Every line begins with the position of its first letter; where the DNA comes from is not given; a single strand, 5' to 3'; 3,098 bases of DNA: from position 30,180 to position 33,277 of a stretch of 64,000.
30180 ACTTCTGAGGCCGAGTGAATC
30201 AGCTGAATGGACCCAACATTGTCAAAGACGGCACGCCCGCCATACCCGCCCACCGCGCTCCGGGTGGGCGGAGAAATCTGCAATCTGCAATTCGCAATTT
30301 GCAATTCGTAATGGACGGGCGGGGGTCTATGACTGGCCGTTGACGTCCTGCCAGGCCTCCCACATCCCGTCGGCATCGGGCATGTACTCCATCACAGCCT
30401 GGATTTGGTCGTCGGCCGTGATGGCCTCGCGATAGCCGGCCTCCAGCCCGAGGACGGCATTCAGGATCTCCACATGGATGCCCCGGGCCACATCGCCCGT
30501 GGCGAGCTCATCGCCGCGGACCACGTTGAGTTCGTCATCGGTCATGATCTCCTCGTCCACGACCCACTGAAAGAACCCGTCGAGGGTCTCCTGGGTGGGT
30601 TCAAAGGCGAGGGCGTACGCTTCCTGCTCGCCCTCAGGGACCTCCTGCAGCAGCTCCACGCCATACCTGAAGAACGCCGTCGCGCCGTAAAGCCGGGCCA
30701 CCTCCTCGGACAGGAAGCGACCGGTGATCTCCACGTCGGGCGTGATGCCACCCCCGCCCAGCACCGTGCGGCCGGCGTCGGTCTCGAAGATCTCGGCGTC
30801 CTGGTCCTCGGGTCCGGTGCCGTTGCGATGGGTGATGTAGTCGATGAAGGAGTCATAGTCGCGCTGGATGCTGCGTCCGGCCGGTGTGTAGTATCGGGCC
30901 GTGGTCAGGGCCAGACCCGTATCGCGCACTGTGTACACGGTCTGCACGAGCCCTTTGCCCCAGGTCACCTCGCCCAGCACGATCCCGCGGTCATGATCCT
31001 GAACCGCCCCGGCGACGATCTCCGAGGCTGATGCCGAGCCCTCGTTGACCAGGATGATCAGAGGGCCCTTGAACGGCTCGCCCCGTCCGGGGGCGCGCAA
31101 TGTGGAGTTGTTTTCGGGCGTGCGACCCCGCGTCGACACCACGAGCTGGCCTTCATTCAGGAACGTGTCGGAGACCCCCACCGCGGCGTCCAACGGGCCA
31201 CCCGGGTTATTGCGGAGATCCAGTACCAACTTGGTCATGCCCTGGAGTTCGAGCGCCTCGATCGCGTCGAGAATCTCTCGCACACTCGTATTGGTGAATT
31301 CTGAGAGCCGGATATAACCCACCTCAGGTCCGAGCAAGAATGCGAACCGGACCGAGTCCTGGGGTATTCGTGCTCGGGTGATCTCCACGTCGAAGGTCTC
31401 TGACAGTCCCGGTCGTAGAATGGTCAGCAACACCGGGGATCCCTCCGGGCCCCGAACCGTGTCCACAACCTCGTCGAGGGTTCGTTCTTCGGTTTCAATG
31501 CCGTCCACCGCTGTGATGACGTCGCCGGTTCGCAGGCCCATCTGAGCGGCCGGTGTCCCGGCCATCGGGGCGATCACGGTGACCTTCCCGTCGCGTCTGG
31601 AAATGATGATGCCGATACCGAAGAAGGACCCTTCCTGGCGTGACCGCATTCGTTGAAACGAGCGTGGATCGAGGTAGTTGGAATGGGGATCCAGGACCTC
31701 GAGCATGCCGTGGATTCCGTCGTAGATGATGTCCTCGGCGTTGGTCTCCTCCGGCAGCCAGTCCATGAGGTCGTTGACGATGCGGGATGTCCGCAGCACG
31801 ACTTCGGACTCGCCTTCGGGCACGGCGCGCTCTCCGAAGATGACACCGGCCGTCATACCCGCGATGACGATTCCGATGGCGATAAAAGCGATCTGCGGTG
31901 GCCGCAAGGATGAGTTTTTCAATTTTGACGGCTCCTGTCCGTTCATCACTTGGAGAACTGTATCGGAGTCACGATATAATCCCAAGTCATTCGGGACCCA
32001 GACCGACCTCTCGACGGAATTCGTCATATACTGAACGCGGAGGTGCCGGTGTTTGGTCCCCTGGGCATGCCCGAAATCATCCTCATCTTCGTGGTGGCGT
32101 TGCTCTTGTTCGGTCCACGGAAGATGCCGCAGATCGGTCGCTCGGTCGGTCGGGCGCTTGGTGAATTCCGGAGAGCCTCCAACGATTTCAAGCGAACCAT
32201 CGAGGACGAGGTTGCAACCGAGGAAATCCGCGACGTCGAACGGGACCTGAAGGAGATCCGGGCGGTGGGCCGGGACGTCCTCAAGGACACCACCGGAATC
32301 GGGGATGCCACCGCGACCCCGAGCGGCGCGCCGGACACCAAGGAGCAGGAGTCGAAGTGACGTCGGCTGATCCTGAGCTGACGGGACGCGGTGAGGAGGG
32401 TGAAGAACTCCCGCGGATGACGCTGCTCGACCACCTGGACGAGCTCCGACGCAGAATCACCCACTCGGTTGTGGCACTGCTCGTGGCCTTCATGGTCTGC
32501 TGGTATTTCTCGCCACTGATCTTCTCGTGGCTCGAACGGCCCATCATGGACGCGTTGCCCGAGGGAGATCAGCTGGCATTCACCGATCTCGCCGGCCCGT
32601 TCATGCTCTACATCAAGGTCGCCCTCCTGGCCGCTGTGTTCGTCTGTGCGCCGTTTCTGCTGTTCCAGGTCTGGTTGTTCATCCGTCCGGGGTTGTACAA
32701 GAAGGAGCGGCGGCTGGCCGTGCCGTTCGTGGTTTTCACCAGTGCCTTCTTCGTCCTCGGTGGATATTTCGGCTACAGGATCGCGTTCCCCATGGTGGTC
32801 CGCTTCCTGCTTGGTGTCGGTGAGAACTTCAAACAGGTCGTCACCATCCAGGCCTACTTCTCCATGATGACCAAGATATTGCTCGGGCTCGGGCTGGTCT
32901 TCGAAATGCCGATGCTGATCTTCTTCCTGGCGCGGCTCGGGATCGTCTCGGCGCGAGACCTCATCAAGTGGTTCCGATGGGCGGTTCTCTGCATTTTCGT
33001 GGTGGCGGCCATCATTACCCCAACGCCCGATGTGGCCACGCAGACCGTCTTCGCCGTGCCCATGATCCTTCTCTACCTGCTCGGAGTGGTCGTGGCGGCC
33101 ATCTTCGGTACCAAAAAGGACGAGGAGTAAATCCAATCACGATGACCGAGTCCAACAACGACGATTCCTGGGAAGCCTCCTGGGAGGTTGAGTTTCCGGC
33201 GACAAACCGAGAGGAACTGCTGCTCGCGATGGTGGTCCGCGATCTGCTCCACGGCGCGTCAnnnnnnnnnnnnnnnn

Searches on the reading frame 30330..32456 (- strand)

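Call 52: search_protein_families(library=pfam, proteins=[window:30330-32456:-], max_evalue=0.001)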
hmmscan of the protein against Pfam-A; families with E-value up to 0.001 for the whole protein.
window:30330-32456:- (709 aa): 4 families
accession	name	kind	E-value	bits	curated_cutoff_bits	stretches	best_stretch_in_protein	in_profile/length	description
PF03572.23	Peptidase_S41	-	1.8e-46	158.2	24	1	379-532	2-156/165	Peptidase family S41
PF17820.7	PDZ_6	-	2.8e-14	53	27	1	294-348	2-54/54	PDZ domain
PF13180.12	PDZ_2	-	5.7e-10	39.8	27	1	281-359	3-80/80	PDZ domain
PF00595.29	PDZ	-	2.8e-09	37.7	23.2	1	273-347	6-81/81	PDZ domain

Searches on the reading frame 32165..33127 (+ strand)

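Call 52: search_protein_families(library=pfam, proteins=[window:32165-33127:+], max_evalue=0.001)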
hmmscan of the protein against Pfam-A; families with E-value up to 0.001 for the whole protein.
window:32165-33127:+ (321 aa): 1 family
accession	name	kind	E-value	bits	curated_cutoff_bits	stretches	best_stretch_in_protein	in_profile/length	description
PF00902.23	TatC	-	8.1e-67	225.5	25.1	1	89-299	1-208/208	Sec-independent protein translocase protein (TatC)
